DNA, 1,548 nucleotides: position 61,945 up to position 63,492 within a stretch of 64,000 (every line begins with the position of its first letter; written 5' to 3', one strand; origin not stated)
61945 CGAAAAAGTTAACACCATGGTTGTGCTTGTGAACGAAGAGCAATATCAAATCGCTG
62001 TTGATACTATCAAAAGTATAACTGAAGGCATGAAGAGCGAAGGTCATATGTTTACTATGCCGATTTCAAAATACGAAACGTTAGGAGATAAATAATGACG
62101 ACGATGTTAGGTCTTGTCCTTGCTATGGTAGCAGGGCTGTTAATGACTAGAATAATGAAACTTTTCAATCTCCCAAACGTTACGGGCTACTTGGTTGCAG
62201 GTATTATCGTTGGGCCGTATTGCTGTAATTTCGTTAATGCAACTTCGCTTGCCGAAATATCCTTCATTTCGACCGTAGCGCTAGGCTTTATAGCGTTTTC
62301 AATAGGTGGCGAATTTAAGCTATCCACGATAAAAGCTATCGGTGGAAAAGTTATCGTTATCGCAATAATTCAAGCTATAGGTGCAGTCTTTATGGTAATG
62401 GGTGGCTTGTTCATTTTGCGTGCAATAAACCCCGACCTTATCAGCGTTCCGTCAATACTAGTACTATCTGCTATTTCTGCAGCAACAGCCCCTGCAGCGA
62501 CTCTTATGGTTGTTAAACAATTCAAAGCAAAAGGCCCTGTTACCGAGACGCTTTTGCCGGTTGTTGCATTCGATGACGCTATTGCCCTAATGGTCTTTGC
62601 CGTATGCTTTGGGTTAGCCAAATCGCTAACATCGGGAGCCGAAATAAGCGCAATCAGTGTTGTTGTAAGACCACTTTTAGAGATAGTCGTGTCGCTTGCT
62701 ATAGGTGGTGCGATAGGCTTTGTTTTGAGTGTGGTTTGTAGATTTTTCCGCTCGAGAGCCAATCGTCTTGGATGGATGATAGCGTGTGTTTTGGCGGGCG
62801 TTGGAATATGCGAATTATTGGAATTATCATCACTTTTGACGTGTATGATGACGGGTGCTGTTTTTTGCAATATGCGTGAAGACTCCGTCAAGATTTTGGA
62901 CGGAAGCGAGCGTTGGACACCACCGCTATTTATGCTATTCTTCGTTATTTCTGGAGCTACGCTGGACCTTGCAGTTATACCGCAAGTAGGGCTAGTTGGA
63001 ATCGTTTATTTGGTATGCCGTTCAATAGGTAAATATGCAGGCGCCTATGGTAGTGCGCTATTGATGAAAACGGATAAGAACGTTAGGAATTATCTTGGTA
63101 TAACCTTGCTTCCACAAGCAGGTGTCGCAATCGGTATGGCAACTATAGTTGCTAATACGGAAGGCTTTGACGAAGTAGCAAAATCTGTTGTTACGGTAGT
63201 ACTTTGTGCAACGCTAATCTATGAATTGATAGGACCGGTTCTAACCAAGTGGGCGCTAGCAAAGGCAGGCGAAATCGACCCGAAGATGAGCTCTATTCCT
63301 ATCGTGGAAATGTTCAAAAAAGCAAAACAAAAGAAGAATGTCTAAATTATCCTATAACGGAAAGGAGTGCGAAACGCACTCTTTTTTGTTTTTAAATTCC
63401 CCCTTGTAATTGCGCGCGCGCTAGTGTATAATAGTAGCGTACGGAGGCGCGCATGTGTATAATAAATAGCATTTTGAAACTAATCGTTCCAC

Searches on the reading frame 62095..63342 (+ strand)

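Call 10: search_protein_families(library=pfam, proteins=[window:62095-63342:+], max_evalue=0.01)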
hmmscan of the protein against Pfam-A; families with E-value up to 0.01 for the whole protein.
window:62095-63342:+ (416 aa): 1 family
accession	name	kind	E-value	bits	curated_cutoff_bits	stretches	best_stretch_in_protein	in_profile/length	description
PF00999.27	Na_H_Exchanger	-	3.2e-30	105.7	26.2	1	8-386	2-371/375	Sodium/hydrogen exchanger, transmembrane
